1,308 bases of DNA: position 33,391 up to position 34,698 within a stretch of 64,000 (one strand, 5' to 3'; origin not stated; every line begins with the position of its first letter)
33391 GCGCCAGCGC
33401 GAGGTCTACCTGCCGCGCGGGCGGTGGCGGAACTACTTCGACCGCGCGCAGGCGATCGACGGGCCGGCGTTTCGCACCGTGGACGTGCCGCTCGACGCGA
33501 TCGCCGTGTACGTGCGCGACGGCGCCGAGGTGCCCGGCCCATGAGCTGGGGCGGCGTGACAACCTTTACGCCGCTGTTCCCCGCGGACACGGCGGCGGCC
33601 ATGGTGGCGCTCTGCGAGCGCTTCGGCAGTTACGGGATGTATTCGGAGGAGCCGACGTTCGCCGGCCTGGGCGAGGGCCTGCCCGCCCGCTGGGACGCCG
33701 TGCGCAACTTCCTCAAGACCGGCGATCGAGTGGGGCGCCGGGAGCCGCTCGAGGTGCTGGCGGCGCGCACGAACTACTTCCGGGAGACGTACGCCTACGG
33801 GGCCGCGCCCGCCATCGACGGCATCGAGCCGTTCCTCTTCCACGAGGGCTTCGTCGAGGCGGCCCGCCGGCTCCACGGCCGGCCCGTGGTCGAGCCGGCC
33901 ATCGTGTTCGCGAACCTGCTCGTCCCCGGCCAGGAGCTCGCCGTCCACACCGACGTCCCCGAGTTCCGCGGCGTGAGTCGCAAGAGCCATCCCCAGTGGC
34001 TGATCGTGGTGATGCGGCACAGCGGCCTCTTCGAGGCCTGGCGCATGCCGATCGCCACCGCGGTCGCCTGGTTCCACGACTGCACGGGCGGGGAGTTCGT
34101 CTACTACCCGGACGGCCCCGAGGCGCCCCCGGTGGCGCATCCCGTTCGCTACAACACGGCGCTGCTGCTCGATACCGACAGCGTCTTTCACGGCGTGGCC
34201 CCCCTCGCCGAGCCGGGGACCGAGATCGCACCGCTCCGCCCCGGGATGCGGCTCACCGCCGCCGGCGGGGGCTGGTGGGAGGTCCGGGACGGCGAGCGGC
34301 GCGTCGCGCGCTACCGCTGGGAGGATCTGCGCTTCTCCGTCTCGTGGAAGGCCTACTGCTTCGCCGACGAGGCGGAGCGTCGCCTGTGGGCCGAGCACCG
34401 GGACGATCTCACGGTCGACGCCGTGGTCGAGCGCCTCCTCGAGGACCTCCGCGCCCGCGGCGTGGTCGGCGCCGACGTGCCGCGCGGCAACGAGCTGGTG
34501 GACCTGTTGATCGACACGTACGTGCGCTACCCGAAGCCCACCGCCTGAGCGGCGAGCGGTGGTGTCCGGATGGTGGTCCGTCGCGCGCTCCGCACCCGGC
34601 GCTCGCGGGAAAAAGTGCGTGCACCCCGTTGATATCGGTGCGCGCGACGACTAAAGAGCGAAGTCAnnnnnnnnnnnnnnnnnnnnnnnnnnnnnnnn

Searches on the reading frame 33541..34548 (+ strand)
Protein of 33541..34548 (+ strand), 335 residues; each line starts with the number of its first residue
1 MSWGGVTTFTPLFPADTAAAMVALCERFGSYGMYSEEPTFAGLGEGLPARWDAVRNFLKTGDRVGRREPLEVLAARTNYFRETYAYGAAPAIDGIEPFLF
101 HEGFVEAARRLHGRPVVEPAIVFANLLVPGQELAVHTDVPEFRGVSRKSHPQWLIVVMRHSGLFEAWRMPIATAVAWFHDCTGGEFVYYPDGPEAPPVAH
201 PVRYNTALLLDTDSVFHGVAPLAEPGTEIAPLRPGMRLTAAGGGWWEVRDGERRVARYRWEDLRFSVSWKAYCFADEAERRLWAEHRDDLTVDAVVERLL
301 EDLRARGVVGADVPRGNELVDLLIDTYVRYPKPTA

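Call 7: search_protein_families(library=pfam, proteins=[window:33541-34548:+], max_evalue=1)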
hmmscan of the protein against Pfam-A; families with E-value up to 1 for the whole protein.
window:33541-34548:+ (335 aa): 1 family
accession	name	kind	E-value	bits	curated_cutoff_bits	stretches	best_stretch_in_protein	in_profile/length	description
PF13640.12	2OG-FeII_Oxy_3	-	0.22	12.9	27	1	131-225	10-87/98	2OG-Fe(II) oxygenase superfamily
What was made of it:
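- On Pfam PF13640 2OG-FeII_Oxy_3 (P4H-like): B scores 12.9 bits, E 0.22 (call 7).
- B scores E 0.22 (call 7).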

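Call 8: search_protein_families(library=ncbifam, proteins=[window:33541-34548:+], max_evalue=1)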
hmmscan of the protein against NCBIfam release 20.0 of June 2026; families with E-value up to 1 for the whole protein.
window:33541-34548:+ (335 aa): 0 families

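Call 13: find_homologous_proteins(query=window:33541-34548:+)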
Query window:33541-34548:+ (335 aa): 2851 proteins with E <= 0.001 among 8000 candidates; the best 120 are listed.
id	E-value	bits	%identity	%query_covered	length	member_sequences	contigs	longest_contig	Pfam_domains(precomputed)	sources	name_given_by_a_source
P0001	3.4e-229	778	100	100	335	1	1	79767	-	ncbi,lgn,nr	ncbi:MAG TPA: hypothetical protein VNO26_15835 [Candidatus Limnocylindria bacterium]|nr:hypothetical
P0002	5.9e-190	649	84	99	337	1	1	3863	-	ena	-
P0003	9.9e-189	645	84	100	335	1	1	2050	-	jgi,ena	-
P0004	1.0e-188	645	83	100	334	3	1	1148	-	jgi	jgi:hypothetical protein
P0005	3.3e-187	640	83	100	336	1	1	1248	-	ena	-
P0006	9.1e-186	635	83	99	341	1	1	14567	-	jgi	jgi:hypothetical protein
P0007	3.2e-185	633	83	99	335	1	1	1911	-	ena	-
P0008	3.6e-185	633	84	99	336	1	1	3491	-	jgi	jgi:hypothetical protein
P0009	1.3e-183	628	83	99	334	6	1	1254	-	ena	-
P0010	8.5e-178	609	80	99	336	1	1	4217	-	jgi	jgi:hypothetical protein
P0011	1.3e-177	608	80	99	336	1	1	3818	-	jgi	jgi:hypothetical protein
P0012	2.0e-177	607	79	100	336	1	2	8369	-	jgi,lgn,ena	-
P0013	1.3e-172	592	87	89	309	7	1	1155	-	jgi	jgi:hypothetical protein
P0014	1.9e-170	584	78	99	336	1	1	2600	-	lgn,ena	-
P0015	3.6e-170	584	74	100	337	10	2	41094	-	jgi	jgi:hypothetical protein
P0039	1.1e-158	546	71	98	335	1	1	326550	-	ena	-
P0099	2.1e-151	522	69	100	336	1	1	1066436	-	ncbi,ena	-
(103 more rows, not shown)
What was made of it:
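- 33541..34548 (+): Copy B: 335-aa Fe(II)/2OG oxygenase-fold protein of the B-type subfamily. More than 2,851 homologs, all unnamed (call 13).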

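Call 17: search_solved_structures(query=A1, max_evalue=10, show_alignments=3)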
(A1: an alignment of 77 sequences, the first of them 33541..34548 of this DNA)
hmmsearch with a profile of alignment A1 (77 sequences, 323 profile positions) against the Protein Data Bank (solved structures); distinct sequences matched with E-value up to 10: 1.
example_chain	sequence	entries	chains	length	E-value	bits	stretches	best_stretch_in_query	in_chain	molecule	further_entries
9fqr_Hy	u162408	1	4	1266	3.8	9.8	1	231-317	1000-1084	Dynein axonemal intermediate chain 3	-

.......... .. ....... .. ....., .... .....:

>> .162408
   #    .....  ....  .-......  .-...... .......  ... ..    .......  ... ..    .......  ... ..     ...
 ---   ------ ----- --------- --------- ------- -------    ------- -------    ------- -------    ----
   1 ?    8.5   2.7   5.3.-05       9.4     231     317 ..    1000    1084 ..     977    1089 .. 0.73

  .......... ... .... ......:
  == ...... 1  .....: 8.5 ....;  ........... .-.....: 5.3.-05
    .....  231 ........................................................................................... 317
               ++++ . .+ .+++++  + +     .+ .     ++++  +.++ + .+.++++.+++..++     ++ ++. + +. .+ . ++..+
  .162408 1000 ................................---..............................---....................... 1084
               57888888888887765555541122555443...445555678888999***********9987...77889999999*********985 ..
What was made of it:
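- There is no significant sequence match to any curated oxygenase model for A or B (calls 7, 8, 17).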

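Call 19: find_encoding_contigs(protein=P0099, flank=8000, max_places=2)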
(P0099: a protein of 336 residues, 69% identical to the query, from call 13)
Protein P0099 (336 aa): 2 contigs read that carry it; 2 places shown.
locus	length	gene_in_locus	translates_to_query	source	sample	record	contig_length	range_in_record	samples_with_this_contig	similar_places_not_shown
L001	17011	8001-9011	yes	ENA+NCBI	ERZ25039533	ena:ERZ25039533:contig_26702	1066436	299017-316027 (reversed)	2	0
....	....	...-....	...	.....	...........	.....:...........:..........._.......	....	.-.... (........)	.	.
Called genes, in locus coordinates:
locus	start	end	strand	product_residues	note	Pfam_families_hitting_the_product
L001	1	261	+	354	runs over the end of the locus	PF00793:DAHP_synth_1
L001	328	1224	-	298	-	PF01551:Peptidase_M23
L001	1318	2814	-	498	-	PF01425:Amidase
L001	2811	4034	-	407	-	PF04389:Peptidase_M28 (weak), PF01546:Peptidase_M20, PF07687:M20_dimer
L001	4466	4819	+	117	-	-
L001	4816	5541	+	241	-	PF02368:Big_2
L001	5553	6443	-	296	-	PF00248:Aldo_ket_red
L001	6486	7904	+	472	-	PF01134:GIDA (faint), PF07992:Pyr_redox_2, PF13738:Pyr_redox_3 (weak), PF00070:Pyr_redox, PF02852:Pyr_redox_dim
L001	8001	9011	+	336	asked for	-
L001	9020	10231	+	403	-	PF00067:p450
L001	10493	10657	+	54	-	-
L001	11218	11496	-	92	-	-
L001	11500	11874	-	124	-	-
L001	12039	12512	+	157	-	PF00441:Acyl-CoA_dh_1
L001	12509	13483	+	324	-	PF01007:IRK (faint), PF00520:Ion_trans (weak), PF07885:Ion_trans_2, PF17655:IRK_C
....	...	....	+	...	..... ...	-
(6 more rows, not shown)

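Call 22: find_encoding_contigs(protein=P0039, flank=8000, max_places=2)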
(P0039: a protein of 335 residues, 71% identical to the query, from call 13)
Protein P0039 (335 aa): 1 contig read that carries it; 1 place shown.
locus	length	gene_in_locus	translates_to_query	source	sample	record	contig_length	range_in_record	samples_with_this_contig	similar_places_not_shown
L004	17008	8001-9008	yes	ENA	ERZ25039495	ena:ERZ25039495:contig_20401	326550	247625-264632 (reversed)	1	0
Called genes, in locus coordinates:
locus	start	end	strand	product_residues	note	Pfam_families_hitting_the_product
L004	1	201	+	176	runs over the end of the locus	PF13671:AAA_33 (weak), PF01202:SKI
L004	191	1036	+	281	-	PF03088:Str_synth (faint), PF16261:DUF4915 (weak), PF08450:SGL, PF24684:Vgb_lyase (faint)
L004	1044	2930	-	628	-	PF00999:Na_H_Exchanger, PF02254:TrkA_N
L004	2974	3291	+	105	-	PF00355:Rieske, PF13806:Rieske_2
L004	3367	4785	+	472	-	PF00171:Aldedh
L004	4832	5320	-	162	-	PF00248:Aldo_ket_red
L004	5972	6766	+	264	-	PF01590:GAF, PF13185:GAF_2, PF13492:GAF_3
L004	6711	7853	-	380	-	PF02812:ELFV_dehydrog_N, PF00208:ELFV_dehydrog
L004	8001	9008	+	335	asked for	-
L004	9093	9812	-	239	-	PF00248:Aldo_ket_red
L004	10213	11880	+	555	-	-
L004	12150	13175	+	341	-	-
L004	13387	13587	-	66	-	-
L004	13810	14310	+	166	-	-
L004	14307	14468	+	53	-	-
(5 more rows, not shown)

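Call 26: search_protein_representatives(alignment_id=A1)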
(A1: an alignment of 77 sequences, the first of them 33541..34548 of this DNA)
Query: 77 sequences, 323 profile positions. Proteins with E-value up to 0.001 (for the whole library): 1324; up to 1e-10: 864; up to 1e-30: 324. The best 150 are listed.
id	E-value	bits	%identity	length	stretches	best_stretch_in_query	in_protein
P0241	2.9e-131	453.8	-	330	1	4-320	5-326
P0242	3.8e-119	414.0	-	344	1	9-321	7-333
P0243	1.3e-109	382.7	-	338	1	4-320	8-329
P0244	9.9e-107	373.2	-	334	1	7-321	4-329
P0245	2.8e-100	352.0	-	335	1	2-319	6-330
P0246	1.3e-98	346.5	-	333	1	4-321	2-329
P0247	5.8e-96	337.8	-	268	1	3-207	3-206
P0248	1.9e-94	332.8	-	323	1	7-318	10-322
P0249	4.2e-94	331.7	-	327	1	4-314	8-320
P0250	7.7e-93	327.6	-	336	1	3-319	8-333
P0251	2.5e-92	325.9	-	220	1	97-322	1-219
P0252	5.3e-92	324.8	-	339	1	6-314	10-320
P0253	4.3e-91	321.8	-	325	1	10-314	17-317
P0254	2.2e-88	312.9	-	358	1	7-318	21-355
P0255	4.4e-88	311.9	-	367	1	8-320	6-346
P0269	5.6e-80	285.3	-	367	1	28-320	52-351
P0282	2.4e-76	273.3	-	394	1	31-321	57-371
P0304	1.2e-71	258.0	-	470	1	29-321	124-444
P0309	1.0e-70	254.8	-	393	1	31-322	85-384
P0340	1.2e-61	225.0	-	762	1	57-319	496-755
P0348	1.0e-59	218.7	-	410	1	46-320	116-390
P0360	6.0e-58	212.9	-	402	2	55-179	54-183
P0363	1.5e-57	211.6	-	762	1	116-316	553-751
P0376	3.0e-54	200.7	-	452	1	46-292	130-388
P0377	3.1e-54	200.7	-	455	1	32-320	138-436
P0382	2.1e-53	197.9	-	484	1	55-321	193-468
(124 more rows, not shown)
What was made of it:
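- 1,324 clusters at 50% identity have E <= 1e-3 (call 26).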

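Call 27: predict_structure(alignment_id=A1)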
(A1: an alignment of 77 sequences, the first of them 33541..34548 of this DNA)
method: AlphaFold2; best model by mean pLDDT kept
length: 335 residues; sequences in the alignment: 77
mean_pLDDT: 89.8   pTM: 0.88
mean pLDDT of the five models: 89.8, 89.2, 88.2, 87.5, 85.2
residues with pLDDT >= 90: 226; 70-90: 95; 50-70: 11; < 50: 3
segments of 3 or more residues with pLDDT < 50: 1-3
pLDDT, mean of each block of 10 residues (from residue 1): 74 96 90 78 84 84 75 84 91 93 98 96 93 89 90 95 95 93 85 92 93 92 74 89 94 93 94 96 90 96 97 92 95 76
secondary structure, 60 per line:
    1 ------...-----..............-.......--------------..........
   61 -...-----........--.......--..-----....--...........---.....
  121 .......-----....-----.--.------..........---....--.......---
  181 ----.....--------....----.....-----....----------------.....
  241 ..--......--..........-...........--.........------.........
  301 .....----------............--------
elements in order: E7-9 H15-28 E30-33 H51-60 H70-77 E80-86 H96-99 H102-112 E116-127 E133-136 H152-161 E171-177 E185-189 E198-201 E206-210 E216-219 E236-242 E245-250 E253-259 E264-274 H277-285 H292-305 H316-327
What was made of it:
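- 33541..34548 (+): AlphaFold model pLDDT 89.8, pTM 0.88 (call 27).
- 34330..34350 (+): Copy B R264-F-S-V-S-W-K270, the putative 2OG-binding strand. It lies about 37 residues further from the distal His than in P4H enzymes, after a three-strand insertion at 236-259. The segment is a predicted strand, 264-274 (call 27).
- On Fe(II)/2-oxoglutarate-dependent oxygenase superfamily: The residues sit at the end of strand 133-136 and on strand 216-219 (call 27).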

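Call 29: search_protein_families(library=pfam, proteins=[P0340, P0363, P0304, P0382, P0376, P0377, P0348, P0282, P0309, P0360], max_evalue=0.01)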
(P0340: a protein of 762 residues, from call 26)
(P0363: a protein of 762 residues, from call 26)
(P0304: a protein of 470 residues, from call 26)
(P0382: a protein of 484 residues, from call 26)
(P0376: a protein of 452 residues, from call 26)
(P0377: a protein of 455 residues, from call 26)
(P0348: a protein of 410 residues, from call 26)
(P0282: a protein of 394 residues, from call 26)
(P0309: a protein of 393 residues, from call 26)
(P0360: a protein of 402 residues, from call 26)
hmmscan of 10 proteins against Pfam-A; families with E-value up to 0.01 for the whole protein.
P0340 (762 aa): 2 families
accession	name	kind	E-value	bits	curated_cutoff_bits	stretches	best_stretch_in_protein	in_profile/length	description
PF07812.18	TfuA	-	3.7e-47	159.4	30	1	51-170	1-119/119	TfuA-like protein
PF13640.12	2OG-FeII_Oxy_3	-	0.00098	20.5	27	1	549-647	5-85/98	2OG-Fe(II) oxygenase superfamily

P0363 (762 aa): 0 families

P0304 (470 aa): 0 families

P0382 (484 aa): 0 families

P0376 (452 aa): 0 families

P0377 (455 aa): 0 families

P0348 (410 aa): 0 families

P0282 (394 aa): 0 families

P0309 (393 aa): 1 family
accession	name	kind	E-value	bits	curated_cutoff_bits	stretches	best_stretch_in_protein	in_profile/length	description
PF13640.12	2OG-FeII_Oxy_3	-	2.1e-06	29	27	1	174-275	10-90/98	2OG-Fe(II) oxygenase superfamily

P0360 (402 aa): 0 families
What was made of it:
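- Some members pass the PF13640 threshold (call 29).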

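Call 30: fold_search(model_id=the predicted structure, library=pdb)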
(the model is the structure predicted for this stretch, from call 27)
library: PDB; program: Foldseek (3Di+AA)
matches with E <= 10: 1581; with E <= 0.001: 312
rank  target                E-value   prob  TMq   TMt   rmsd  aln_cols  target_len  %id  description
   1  4j25_F                7.1e-07  1.00  0.37  0.62   9.1       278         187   11  Crystal structure of a Pseudomonas putida prolyl-4-hydroxylase (P4H) (released 2014-02-05)
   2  6n1f_D                8.0e-07  1.00  0.33  0.49  15.3       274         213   14  Crystal structure of Oxidoreductase, 2OG-Fe(II) oxygenase family, from Burkholderia pseudomallei (released 2018-12-19)
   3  5lbf                  8.5e-07  1.00  0.40  0.57   9.0       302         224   11  HIF prolyl hydroxylase 2 (PHD2/EGLN1) K293K/G294E variant in complex with Mn(II) and N-[(1-chloro-4-hydroxyisoquinolin-3 (released 2016-08-31)
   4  6n1f_B                9.6e-07  1.00  0.34  0.52  15.2       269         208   15  Crystal structure of Oxidoreductase, 2OG-Fe(II) oxygenase family, from Burkholderia pseudomallei (released 2018-12-19)
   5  6n1f_C                9.6e-07  1.00  0.32  0.50  15.2       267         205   15  Crystal structure of Oxidoreductase, 2OG-Fe(II) oxygenase family, from Burkholderia pseudomallei (released 2018-12-19)
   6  4iw3_A                1.1e-06  1.00  0.34  0.53   9.9       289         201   12  Crystal structure of a Pseudomonas putida prolyl-4-hydroxylase (P4H) in complex with elongation factor Tu (EF-Tu) (released 2014-01-29)
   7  6n1f_A                1.1e-06  1.00  0.33  0.51  15.1       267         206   14  Crystal structure of Oxidoreductase, 2OG-Fe(II) oxygenase family, from Burkholderia pseudomallei (released 2018-12-19)
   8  5ep9_D                1.4e-06  1.00  0.39  0.53  12.7       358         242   12  Crystal structure of the non-heme alpha ketoglutarate dependent epimerase SnoN from nogalamycin biosynthesis (released 2016-05-11)
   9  5ep9_C                1.6e-06  1.00  0.39  0.53  12.8       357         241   11  Crystal structure of the non-heme alpha ketoglutarate dependent epimerase SnoN from nogalamycin biosynthesis (released 2016-05-11)
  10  6yw3_A                1.7e-06  1.00  0.39  0.56   9.8       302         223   10  HIF PROLYL HYDROXYLASE 2 (PHD2/ EGLN1) in complex with N-Oxalyl Glycine (NOG), HIF-1ALPHA CODD (556-574) and a RaPID-d (released 2020-12-30)
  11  5ep9_B                2.3e-06  1.00  0.39  0.50   9.3       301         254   10  Crystal structure of the non-heme alpha ketoglutarate dependent epimerase SnoN from nogalamycin biosynthesis (released 2016-05-11)
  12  4j25_G                2.5e-06  1.00  0.38  0.65   5.8       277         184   13  Crystal structure of a Pseudomonas putida prolyl-4-hydroxylase (P4H) (released 2014-02-05)
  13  6f0w_A                2.8e-06  1.00  0.39  0.56   6.3       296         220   11  prolyl hydroxylase in complex with hypoxia inducible factor oxygen degradation domain peptide fragment from Trichoplax (released 2018-10-03)
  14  5lat                  3.0e-06  1.00  0.40  0.58   8.9       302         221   10  HIF prolyl hydroxylase 2 (PHD2/EGLN1) P317R variant in complex with Mn(II) and N-[(1-chloro-4-hydroxyisoquinolin-3-yl)ca (released 2016-08-31)
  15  9blq_A                3.0e-06  1.00  0.29  0.43  12.6       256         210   14  X-ray crystal structure of Streptomyces cacaoi PolD with iron and succinate bound (released 2025-11-05)
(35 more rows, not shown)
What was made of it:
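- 33541..34548 (+): Foldseek top hits are all 2OG oxygenases (call 30).
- Closest known: P4H-like 2OG-Fe. Same: These are the best fold matches for B (call 30).
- Closest known: P4H-like 2OG-Fe. Different: A and B are below the Pfam threshold (calls 7, 30).
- The best Foldseek matches for B are the P. putida prolyl 4-hydroxylase, alone and in complex with EF-Tu, and PHD2 (call 30).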

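Call 32: find_related_loci(query=A1, collection=genome_contigs, flank=6000)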
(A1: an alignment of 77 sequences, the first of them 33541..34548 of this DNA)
Query A1 (335 aa) in genome_contigs; peptide patterns used: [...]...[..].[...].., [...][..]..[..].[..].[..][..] (x = any residue, [..] = any of these).
512 stretches matched a pattern; 490 encode a relative of the query (tblastn E <= 1e-3); the best 80 are kept; 80 distinct loci.
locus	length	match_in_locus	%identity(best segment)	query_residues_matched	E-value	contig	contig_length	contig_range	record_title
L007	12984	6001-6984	70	9-335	3e-156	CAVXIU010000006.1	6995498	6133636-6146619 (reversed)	MAG: uncultured delta proteobacterium isolate MFD09212.bin.2.188 genome assembly, contig: contig_1259, whole genome shot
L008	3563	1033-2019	71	8-335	2e-161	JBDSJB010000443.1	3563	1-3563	MAG: Candidatus Binatia bacterium isolate cluster1_bin.312 k127_2048877, whole genome shotgun sequence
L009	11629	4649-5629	72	7-334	5e-154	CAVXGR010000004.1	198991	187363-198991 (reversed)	MAG: uncultured delta proteobacterium isolate MFD02416.bin.1.411 genome assembly, contig: contig_25076, whole genome sho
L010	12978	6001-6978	70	9-333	2e-153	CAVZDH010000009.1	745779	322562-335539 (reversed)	MAG: uncultured delta proteobacterium isolate MFD00822.bin.1.245 genome assembly, contig: contig_87900, whole genome sho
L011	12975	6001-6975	72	6-330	1e-152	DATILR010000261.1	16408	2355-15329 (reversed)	MAG TPA_asm: Candidatus Binatus sp. isolate SMAG_U15749 k141_4933443, whole genome shotgun sequence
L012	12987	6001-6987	68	8-335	1e-152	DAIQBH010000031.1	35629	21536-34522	MAG TPA_asm: Thermodesulfobacteriota bacterium isolate CTOTU27636 NODE_247_length_35629_cov_6.498566, whole genome shotg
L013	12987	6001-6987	69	7-335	5e-152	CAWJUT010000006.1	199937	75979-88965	MAG: uncultured delta proteobacterium isolate MFD00962.bin.2.109 genome assembly, contig: contig_150926, whole genome sh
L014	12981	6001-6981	71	9-335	4e-152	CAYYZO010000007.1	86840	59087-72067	MAG TPA_asm: uncultured Myxococcales bacterium isolate SRP287453_co1_193 genome assembly, contig: NODE_328_length_86840_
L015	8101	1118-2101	70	7-334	8e-152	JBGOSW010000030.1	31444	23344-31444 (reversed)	MAG: Candidatus Binatia bacterium isolate OBJ_0618_7090110_177 k141_11206188_length_31444_cov_104.9620, whole genome sho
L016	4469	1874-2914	67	8-333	1e-154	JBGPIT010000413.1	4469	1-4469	MAG: Candidatus Binatia bacterium isolate OBJ_0618_7090110_327 k141_7276323_length_4469_cov_15.0016, whole genome shotgu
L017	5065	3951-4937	68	8-334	2e-153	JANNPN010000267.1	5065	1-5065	MAG: Polyangiaceae bacterium isolate SOY_34_concoct_69 SOY_34_k141_3713410, whole genome shotgun sequence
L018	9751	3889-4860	69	8-330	3e-151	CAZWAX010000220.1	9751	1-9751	MAG TPA_asm: uncultured Polyangiaceae bacterium isolate SRP302447_co1_427 genome assembly, contig: NODE_18640_length_975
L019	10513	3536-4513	69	7-332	4e-150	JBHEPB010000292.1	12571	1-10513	MAG: Candidatus Binatia bacterium isolate S6_bin.61.orig S6_k141_1358103, whole genome shotgun sequence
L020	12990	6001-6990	69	4-333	1e-149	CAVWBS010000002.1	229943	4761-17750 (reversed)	MAG: uncultured delta proteobacterium isolate MFD05442.bin.2.52 genome assembly, contig: contig_3815, whole genome shotg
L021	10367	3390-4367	69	7-332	4e-149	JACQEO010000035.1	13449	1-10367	MAG: Deltaproteobacteria bacterium isolate NC_groundwater_1023_Pr1_S-0.65um_68_39 Montesol18_Sp65_coassembly_scaffold_50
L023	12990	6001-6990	70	4-333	1e-148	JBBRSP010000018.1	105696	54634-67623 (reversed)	MAG: Candidatus Binatia bacterium isolate La2_metabat2.097 La2_metabat2.097_K_2163206L105696_cov_23.9960, whole genome s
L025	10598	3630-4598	70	9-331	5e-148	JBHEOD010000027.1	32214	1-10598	MAG: Candidatus Binatia bacterium isolate S6_bin.16.strict S6_NODE_27, whole genome shotgun sequence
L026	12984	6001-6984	67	7-335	2e-147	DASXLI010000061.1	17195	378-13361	MAG TPA_asm: Candidatus Binatia bacterium isolate SMAG_U5298 k141_1805025, whole genome shotgun sequence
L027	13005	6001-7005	65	1-335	6e-146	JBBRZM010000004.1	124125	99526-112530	MAG: Acidimicrobiia bacterium isolate metawrap_la5_47 metawrap_la5_47_K_667310_L_124125_cov_33.5750, whole genome shotgu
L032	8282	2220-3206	65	9-335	5e-141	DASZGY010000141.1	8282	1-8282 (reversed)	MAG TPA_asm: Acidimicrobiia bacterium isolate SMAG_U6561 k141_5047559, whole genome shotgun sequence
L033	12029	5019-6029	64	1-335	8e-141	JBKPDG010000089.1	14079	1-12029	MAG: Actinomycetota bacterium isolate GB_EKS_MAG_00030 GB_EKS_000001401135, whole genome shotgun sequence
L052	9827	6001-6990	62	6-333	1e-136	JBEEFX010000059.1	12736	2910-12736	MAG: Acidimicrobiaceae bacterium isolate BP_91 scaffold_743590, whole genome shotgun sequence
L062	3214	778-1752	63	11-334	1e-138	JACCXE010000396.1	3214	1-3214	MAG: Actinomycetota bacterium isolate MGR_bin170 SD2897-2912_k127_8186227, whole genome shotgun sequence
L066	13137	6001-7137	58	1-335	3e-133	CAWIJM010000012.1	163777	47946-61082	MAG: uncultured Actinomycetes bacterium isolate MFD04944.bin.2.40 genome assembly, contig: contig_30226, whole genome sh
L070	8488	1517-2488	62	9-332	4e-132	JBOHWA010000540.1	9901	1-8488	MAG: Candidatus Binatia bacterium isolate H1-B2_metabat2.bin.22_sub k127_119774, whole genome shotgun sequence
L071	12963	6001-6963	63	11-330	1e-131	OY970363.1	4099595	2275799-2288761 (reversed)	MAG: uncultured Actinomycetes bacterium isolate MFD04212.bin.c.7 genome assembly, chromosome: 1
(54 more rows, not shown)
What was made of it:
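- Orthologs are well conserved across phyla, at 60-72% identity between Binatia, Myxococcota and Acidimicrobiia (call 32).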
